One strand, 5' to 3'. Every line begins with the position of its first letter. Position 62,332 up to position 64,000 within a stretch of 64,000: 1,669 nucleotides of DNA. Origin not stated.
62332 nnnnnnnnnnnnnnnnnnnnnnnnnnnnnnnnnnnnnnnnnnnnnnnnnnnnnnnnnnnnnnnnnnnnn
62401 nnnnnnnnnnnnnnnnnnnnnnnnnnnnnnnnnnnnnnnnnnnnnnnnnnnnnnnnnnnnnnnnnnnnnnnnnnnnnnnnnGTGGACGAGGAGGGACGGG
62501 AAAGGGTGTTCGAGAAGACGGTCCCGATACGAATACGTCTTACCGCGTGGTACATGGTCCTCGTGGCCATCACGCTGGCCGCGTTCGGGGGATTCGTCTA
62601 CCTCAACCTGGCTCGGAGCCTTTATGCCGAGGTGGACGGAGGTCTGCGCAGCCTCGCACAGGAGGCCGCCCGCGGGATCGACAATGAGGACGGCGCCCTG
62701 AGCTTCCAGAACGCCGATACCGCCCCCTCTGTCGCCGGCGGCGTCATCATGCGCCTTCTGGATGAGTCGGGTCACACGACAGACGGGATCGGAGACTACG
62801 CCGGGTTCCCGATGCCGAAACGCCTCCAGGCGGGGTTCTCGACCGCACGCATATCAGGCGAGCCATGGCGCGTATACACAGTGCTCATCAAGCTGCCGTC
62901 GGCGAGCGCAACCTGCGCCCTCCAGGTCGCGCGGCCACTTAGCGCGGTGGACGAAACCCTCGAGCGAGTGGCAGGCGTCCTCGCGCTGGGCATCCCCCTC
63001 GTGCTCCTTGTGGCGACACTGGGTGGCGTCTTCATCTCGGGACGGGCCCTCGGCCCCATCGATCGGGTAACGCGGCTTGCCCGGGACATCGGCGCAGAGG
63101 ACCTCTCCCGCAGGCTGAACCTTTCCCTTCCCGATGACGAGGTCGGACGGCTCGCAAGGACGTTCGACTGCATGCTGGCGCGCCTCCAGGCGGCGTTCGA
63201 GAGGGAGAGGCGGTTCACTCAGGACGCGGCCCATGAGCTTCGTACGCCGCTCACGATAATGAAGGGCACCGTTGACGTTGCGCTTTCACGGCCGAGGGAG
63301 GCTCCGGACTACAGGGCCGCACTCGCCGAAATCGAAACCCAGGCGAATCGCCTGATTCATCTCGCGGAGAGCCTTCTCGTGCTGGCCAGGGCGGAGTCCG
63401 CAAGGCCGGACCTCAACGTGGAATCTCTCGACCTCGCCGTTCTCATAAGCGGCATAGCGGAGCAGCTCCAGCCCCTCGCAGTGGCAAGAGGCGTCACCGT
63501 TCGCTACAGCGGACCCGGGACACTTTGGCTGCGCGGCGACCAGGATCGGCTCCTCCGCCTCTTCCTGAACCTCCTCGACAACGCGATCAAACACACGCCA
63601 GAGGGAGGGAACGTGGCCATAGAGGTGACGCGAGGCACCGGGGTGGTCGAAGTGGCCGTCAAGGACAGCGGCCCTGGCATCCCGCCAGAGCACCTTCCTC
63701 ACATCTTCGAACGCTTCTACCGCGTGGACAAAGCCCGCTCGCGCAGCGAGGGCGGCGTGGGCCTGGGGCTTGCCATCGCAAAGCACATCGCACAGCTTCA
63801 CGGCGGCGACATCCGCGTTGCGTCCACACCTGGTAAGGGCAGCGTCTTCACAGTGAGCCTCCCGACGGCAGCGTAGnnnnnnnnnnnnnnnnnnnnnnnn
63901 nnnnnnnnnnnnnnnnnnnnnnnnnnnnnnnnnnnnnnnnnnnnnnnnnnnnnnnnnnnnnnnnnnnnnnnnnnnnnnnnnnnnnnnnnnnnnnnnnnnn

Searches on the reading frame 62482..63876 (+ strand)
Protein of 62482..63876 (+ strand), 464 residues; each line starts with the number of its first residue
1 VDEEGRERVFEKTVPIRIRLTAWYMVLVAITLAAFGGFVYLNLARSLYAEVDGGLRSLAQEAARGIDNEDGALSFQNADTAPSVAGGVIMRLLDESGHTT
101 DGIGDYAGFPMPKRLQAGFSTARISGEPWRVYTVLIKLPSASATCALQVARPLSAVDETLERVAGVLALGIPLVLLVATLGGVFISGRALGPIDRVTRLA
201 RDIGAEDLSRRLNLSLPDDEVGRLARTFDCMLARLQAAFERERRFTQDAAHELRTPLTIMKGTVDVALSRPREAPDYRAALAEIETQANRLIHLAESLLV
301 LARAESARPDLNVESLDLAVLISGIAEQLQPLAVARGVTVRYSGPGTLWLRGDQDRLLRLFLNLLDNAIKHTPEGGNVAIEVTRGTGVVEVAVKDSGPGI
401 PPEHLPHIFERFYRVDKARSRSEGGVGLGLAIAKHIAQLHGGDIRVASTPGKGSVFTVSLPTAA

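Call 7: find_encoding_contigs(protein=window:62482-63876:+, flank=10000, max_places=6)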
Protein window:62482-63876:+ (464 aa): 1 contig read that carries it; 1 place shown.
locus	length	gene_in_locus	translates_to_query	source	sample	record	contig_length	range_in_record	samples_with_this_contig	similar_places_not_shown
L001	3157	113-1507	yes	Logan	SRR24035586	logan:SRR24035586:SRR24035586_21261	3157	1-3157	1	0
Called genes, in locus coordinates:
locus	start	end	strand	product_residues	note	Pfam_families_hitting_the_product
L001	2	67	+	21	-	?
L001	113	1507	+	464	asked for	PF08521:2CSK_N (weak), PF00672:HAMP, PF00512:HisKA, PF02518:HATPase_c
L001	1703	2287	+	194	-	PF14378:PAP2_3, PF01569:PAP2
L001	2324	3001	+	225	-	PF09335:VTT_dom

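Call 11: find_homologous_proteins(query=window:62482-63876:+, max_evalue=1e-30)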
Query window:62482-63876:+ (464 aa): 7694 proteins with E <= 1e-30 among 8000 candidates; the best 120 are listed.
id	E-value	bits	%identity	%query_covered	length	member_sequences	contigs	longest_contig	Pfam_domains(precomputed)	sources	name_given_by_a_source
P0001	1.1e-297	1005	100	100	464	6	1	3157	PF00672.31,PF02518.32,PF08521.17,PF00512.32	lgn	-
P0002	1.2e-244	830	83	99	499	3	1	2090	PF00672.31,PF02518.32,PF00512.32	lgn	-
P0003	2.9e-235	799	79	99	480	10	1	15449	PF00672.31,PF02518.32,PF00512.32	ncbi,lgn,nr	ncbi:MAG: two-component system, OmpR family, sensor kinase [Bacillota bacterium]|nr:two-component sy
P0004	8.1e-222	755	75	99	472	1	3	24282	PF00672.31,PF02518.32,PF00512.32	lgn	-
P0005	1.3e-220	751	74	98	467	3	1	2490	PF00672.31,PF02518.32,PF08521.17,PF00512.32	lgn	-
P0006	2.2e-217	740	74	98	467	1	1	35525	PF00672.31,PF02518.32,PF08521.17,PF00512.32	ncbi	ncbi:MAG: ATP-binding protein [Betaproteobacteria bacterium]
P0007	1.3e-206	705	71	98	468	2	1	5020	PF00672.31,PF02518.32,PF08521.17,PF00512.32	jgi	-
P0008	1.0e-205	702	71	98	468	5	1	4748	PF00672.31,PF02518.32,PF08521.17,PF00512.32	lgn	-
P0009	4.2e-168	578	60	97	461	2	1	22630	PF00672.31,PF02518.32,PF00512.32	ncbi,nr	ncbi:MAG TPA: heavy metal sensor histidine kinase [Firmicutes bacterium]|nr:heavy metal sensor histi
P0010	4.2e-166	571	59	97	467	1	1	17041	PF00672.31,PF02518.32,PF08521.17,PF00512.32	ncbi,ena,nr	ncbi:MAG TPA: HAMP domain-containing protein [Firmicutes bacterium]|nr:HAMP domain-containing protei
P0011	4.7e-163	561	58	97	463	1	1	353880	PF00672.31,PF02518.32,PF00512.32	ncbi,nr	ncbi:MAG: HAMP domain-containing protein [Firmicutes bacterium]|nr:HAMP domain-containing protein [B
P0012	5.7e-131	456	49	96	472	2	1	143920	PF00672.31,PF02518.32,PF00512.32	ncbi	-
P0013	5.7e-130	452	50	97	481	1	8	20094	PF00672.31,PF02518.32,PF00512.32,PF17203.11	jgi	jgi:heavy metal sensor kinase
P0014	8.4e-130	452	49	98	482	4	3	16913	PF00672.31,PF02518.32,PF00512.32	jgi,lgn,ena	-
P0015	9.0e-130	452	49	98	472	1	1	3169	PF00672.31,PF02518.32,PF00512.32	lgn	-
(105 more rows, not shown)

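Call 12: find_encoding_contigs(protein=P0003, flank=6000, max_places=2)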
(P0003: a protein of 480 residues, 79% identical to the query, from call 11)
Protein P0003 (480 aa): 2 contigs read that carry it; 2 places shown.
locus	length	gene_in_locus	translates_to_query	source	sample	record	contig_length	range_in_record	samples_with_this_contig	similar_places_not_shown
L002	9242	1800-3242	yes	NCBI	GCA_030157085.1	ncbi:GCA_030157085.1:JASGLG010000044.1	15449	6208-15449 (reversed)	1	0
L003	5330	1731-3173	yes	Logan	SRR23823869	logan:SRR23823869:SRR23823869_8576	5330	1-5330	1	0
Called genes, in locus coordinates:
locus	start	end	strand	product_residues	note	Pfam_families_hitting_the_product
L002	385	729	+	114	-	-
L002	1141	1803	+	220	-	PF00072:Response_reg, PF00486:Trans_reg_C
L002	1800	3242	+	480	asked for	PF00672:HAMP, PF00512:HisKA, PF02518:HATPase_c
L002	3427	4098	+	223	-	PF01569:PAP2, PF14378:PAP2_3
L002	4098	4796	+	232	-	PF09335:VTT_dom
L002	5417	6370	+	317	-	PF12797:Fer4_2 (faint), PF13237:Fer4_10 (faint), PF13484:Fer4_16 (faint), PF13187:Fer4_9 (faint), PF12838:Fer4_7 (weak), PF13247:Fer4_11, PF00037:Fer4, PF14697:Fer4_21 (weak), +1 more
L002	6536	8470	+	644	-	PF02730:AFOR_N, PF01314:AFOR_C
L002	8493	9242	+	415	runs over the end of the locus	PF13433:Peripla_BP_5, PF13458:Peripla_BP_6, PF01094:ANF_receptor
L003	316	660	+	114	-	-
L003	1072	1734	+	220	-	PF00072:Response_reg, PF00486:Trans_reg_C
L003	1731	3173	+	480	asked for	PF00672:HAMP, PF00512:HisKA, PF02518:HATPase_c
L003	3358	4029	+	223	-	PF01569:PAP2, PF14378:PAP2_3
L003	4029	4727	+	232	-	PF09335:VTT_dom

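Call 13: find_encoding_contigs(protein=P0004, flank=6000, max_places=2)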
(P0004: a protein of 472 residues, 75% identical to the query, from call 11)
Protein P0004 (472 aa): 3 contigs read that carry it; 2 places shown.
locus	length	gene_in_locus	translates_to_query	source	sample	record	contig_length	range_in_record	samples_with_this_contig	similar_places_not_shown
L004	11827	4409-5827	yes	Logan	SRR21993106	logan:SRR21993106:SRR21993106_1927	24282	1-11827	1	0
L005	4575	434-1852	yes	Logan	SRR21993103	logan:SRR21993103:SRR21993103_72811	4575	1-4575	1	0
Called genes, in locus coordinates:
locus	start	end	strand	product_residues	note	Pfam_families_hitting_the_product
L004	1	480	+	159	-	?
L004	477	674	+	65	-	-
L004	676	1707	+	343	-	PF01087:GalP_UDP_transf, PF02744:GalP_UDP_tr_C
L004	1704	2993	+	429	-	PF10509:GalKase_gal_bdg, PF00288:GHMP_kinases_N, PF08544:GHMP_kinases_C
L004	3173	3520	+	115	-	-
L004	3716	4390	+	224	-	PF00072:Response_reg, PF00486:Trans_reg_C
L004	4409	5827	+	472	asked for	PF00672:HAMP, PF00512:HisKA, PF02518:HATPase_c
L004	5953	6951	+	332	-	PF01073:3Beta_HSD, PF01370:Epimerase, PF02719:Polysacc_synt_2, PF04321:RmlD_sub_bind, PF05368:NmrA, PF07993:NAD_binding_4 (faint), PF13460:NAD_binding_10, PF16363:GDP_Man_Dehyd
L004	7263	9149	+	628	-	PF12729:4HB_MCP_1 (weak), PF00672:HAMP, PF00015:MCPsignal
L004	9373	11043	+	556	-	PF02554:CstA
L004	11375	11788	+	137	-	PF25213:HVO_A0261_N (faint), PF01022:HTH_5, PF12840:HTH_20, PF13412:HTH_24 (weak), PF12802:MarR_2 (weak), PF01978:TrmB (faint)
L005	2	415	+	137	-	?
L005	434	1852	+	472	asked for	PF00672:HAMP, PF00512:HisKA, PF02518:HATPase_c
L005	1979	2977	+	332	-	PF01073:3Beta_HSD, PF01370:Epimerase, PF02719:Polysacc_synt_2, PF04321:RmlD_sub_bind, PF05368:NmrA, PF07993:NAD_binding_4 (faint), PF13460:NAD_binding_10, PF16363:GDP_Man_Dehyd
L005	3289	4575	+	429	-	?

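Call 14: find_encoding_contigs(protein=P0006, flank=6000, max_places=2)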
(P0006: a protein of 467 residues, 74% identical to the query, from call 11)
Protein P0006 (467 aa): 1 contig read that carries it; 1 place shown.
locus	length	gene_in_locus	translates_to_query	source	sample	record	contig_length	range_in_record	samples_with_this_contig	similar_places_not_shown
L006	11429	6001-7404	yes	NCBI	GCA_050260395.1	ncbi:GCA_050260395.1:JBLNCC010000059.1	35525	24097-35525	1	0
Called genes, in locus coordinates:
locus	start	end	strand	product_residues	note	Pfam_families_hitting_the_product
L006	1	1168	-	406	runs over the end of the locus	PF01266:DAO (faint), PF07992:Pyr_redox_2, PF13450:NAD_binding_8 (faint)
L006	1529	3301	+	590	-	PF14341:PilX_N (weak)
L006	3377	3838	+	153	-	PF07963:N_methyl (weak)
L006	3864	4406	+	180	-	PF07963:N_methyl (weak)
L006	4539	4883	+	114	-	-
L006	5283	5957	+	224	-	PF00072:Response_reg, PF00486:Trans_reg_C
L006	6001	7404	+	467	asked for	PF08521:2CSK_N (weak), PF00672:HAMP, PF00512:HisKA, PF02518:HATPase_c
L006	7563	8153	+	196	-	PF14378:PAP2_3, PF01569:PAP2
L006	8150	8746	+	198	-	PF09335:VTT_dom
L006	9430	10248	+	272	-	PF13237:Fer4_10 (weak), PF13247:Fer4_11, PF12838:Fer4_7, PF13187:Fer4_9 (weak), PF00037:Fer4, PF12797:Fer4_2 (weak), PF12837:Fer4_6 (weak), PF14697:Fer4_21 (weak), +2 more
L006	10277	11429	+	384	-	PF02730:AFOR_N, PF01314:AFOR_C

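Call 15: find_encoding_contigs(protein=P0009, flank=6000, max_places=2)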
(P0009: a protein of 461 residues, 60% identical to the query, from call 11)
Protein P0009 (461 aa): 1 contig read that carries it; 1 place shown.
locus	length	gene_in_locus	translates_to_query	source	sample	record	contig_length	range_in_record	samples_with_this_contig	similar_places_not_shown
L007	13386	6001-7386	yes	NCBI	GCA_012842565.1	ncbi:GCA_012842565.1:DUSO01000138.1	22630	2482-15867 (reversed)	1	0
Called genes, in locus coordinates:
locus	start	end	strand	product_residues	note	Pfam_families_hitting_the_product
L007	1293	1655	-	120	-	PF05168:HEPN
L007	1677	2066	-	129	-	PF01909:NTP_transf_2, PF18765:Polbeta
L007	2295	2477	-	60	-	-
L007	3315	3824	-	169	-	PF00692:dUTPase, PF22769:DCD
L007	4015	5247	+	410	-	PF00817:IMS, PF11798:IMS_HHH (weak), PF21999:IMS_HHH_1, PF11799:IMS_C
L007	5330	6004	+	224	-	PF00072:Response_reg, PF00486:Trans_reg_C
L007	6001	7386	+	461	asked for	PF00672:HAMP, PF00512:HisKA, PF02518:HATPase_c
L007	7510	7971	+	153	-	PF03413:PepSY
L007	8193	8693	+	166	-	PF01569:PAP2, PF14378:PAP2_3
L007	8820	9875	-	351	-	PF01522:Polysacc_deac_1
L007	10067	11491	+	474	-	PF08245:Mur_ligase_M, PF08353:MurT_C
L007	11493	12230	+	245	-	PF07685:GATase_3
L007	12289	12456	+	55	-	PF07927:HicA_toxin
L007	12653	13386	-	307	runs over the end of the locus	PF01758:SBF, PF01451:LMWPc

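Call 16: find_encoding_contigs(protein=P0010, flank=6000, max_places=1)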
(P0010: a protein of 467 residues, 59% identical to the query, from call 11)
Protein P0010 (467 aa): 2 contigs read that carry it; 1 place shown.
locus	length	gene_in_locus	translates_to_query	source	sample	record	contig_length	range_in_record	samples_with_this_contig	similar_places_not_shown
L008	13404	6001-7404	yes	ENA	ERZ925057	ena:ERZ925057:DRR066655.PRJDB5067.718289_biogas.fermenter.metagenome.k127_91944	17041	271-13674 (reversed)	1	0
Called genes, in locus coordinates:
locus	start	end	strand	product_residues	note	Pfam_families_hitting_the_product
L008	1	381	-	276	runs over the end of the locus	PF00528:BPD_transp_1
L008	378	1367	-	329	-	PF00528:BPD_transp_1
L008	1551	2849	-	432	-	PF01547:SBP_bac_1, PF13416:SBP_bac_8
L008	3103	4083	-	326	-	PF01418:HTH_6, PF13580:SIS_2 (faint), PF01380:SIS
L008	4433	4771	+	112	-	-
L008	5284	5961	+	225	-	PF00072:Response_reg, PF00486:Trans_reg_C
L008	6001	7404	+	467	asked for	PF08521:2CSK_N (weak), PF00672:HAMP, PF00512:HisKA, PF02518:HATPase_c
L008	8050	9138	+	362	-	PF01544:CorA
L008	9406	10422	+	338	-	PF00356:LacI, PF01381:HTH_3 (weak), PF13560:HTH_31 (weak), PF00532:Peripla_BP_1, PF13407:Peripla_BP_4, PF13377:Peripla_BP_3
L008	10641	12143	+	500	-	PF07881:Fucose_iso_N1, PF07882:Fucose_iso_N2, PF02952:Fucose_iso_C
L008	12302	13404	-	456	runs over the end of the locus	?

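Call 17: find_encoding_contigs(protein=P0011, flank=6000, max_places=1)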
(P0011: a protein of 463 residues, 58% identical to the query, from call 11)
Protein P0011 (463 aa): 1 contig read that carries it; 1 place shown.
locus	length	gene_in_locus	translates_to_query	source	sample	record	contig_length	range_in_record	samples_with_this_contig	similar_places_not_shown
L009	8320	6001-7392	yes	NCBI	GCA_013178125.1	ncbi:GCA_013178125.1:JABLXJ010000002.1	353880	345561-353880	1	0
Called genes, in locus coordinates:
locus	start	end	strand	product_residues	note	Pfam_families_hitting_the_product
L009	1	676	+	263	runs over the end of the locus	PF07685:GATase_3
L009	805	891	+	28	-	-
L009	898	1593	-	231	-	PF09335:VTT_dom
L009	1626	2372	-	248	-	PF02666:PS_Dcarbxylase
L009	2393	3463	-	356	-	-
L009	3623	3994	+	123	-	-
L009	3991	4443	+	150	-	PF01850:PIN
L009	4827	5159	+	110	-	-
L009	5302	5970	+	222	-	PF00072:Response_reg, PF00486:Trans_reg_C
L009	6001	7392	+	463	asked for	PF00672:HAMP, PF00512:HisKA, PF02518:HATPase_c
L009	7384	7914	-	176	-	PF08668:HDOD (weak), PF13487:HD_5, PF01966:HD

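Call 18: find_encoding_contigs(protein=P0007, flank=6000, max_places=1)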
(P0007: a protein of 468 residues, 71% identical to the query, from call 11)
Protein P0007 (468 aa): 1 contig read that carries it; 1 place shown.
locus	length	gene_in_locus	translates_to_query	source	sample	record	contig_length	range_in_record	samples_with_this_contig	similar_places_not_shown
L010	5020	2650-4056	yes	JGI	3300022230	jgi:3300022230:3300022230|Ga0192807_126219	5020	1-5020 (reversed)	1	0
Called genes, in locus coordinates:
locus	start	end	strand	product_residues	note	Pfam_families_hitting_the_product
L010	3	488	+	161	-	?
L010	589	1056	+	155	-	-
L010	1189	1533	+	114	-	-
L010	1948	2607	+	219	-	PF00072:Response_reg, PF00486:Trans_reg_C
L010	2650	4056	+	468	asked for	PF08521:2CSK_N (weak), PF00672:HAMP, PF00512:HisKA, PF02518:HATPase_c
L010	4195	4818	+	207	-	PF14378:PAP2_3 (weak), PF01569:PAP2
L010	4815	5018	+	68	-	?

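Call 19: find_encoding_contigs(protein=P0012, flank=6000, max_places=1)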
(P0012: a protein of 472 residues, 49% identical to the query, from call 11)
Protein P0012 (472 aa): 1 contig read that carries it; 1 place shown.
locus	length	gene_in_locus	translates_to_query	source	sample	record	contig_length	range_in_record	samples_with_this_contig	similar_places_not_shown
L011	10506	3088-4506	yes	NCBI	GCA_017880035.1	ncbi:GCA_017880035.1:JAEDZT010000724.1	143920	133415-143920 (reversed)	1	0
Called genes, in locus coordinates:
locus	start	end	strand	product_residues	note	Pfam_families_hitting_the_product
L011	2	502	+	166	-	?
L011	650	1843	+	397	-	-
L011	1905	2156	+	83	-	-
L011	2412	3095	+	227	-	PF00072:Response_reg, PF00486:Trans_reg_C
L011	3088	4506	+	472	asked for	PF00672:HAMP, PF00512:HisKA, PF02518:HATPase_c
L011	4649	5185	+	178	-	PF03413:PepSY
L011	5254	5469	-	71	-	PF13546:DDE_5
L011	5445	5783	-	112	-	-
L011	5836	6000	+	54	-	-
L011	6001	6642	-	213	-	-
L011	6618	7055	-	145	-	-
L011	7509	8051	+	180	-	-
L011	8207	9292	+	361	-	PF01058:Oxidored_q6, PF14720:NiFe_hyd_SSU_C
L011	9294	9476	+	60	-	PF27537:HoxH, PF00374:NiFeSe_Hases (weak)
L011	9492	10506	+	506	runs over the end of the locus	PF00374:NiFeSe_Hases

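Call 29: search_protein_families(library=ncbifam, proteins=[window:62482-63876:+, L001:1703-2287:+, L001:2324-3001:+], max_evalue=0.001)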
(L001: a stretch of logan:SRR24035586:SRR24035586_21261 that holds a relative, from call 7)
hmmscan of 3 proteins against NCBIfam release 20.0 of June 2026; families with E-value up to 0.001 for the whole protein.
window:62482-63876:+ (464 aa): 86 families (the best 25 are shown)
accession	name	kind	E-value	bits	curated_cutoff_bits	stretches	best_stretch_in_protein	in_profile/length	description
TIGR01386.1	cztS_silS_copS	subfamily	3.3e-82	276.9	292.55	1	145-461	144-457/457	heavy metal sensor histidine kinase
NF041735.1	hist_kin_RppB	equivalog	4.1e-74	249.9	400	2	238-461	212-438/438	two-component system sensor histidine kinase RppB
TIGR02966.1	phoR_proteo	equivalog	8e-66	222.3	334.2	1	243-459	115-332/333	phosphate regulon sensor histidine kinase PhoR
NF033092.0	HK_WalK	equivalog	7.4e-64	216.3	725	2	241-461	370-593/594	cell wall metabolism sensor histidine kinase WalK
NF046044.1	PnpS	equivalog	4.4e-63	213.6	400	1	244-461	172-390/390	two-component system histidine kinase PnpS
NF040691.1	MtrAB_MtrB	equivalog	1.4e-61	209.1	450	1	144-463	167-493/507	MtrAB system histidine kinase MtrB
NF012163.2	BaeS_SmeS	equivalog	5e-51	174.1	500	1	172-461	171-457/457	sensor histidine kinase efflux regulator BaeS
NF007345.0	PRK09835.1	subfamily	8.2e-50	169.7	423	1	161-462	188-480/482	Cu(+)/Ag(+) sensor histidine kinase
NF045903.1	CuHisKinLciSLeg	equivalog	4.2e-48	164.6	700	1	175-460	72-356/357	copper-responsive two-component system sensor histidine kinase LciS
NF033094.0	HK_VanS_O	exception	1.9e-46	158.9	720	1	164-463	48-341/345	vancomycin resistance histidine kinase VanS-O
NF008235.0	PRK11006.1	equivalog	4.4e-46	157.6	390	1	242-462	204-423/431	phosphate regulon sensor histidine kinase PhoR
NF008312.0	PRK11100.1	equivalog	6.1e-46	157.2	356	1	146-462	163-474/477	two-component system sensor histidine kinase CreC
NF007837.0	PRK10549.1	equivalog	1.2e-45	156.1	603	1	172-462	171-458/466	envelope stress sensor histidine kinase BaeS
NF033093.1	HK_VicK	exception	8.7e-43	146.6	680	1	235-461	201-434/448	cell wall metabolism sensor histidine kinase VicK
NF041880.1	EPS_EpsF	equivalog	1.1e-42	146.1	900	1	234-461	266-492/492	response regulator EpsF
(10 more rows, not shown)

L001:1703-2287:+ (194 aa): 3 families
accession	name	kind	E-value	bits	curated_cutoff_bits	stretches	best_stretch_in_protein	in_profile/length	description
NF047884.1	UdeprDiPSep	equivalog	4.8e-11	42.9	250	1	33-168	40-186/188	undecaprenyl-diphosphatase SepP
NF008813.0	PRK11837.1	equivalog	2.1e-08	34.4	229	1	100-167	102-170/202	undecaprenyl-diphosphate phosphatase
NF007975.0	PRK10699.1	equivalog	0.00035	20.1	261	1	102-172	158-233/254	phosphatidylglycerophosphatase B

L001:2324-3001:+ (225 aa): 2 families
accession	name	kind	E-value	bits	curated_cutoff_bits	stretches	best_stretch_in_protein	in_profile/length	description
NF052605.1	UndecprPTUptAStph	equivalog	9.7e-05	22.4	300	1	11-143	5-144/197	undecaprenyl phosphate transporter UptA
NF052604.1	UndecprPTUtpABac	equivalog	0.00032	20.8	250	1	7-135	4-131/198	undecaprenyl phosphate transporter UptA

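Call 59: search_protein_families(library=pfam, proteins=[L002:385-729:+, L008:4433-4771:+], max_evalue=0.1)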
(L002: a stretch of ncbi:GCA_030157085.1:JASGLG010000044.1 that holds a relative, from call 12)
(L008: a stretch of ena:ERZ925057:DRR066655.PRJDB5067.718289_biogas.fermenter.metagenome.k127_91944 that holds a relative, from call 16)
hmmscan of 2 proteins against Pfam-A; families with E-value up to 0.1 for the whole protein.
L002:385-729:+ (114 aa): 0 families

L008:4433-4771:+ (112 aa): 1 family
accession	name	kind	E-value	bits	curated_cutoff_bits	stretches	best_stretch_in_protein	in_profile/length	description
PF07501.17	G5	-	0.006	17.2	23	1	66-103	2-39/75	G5 domain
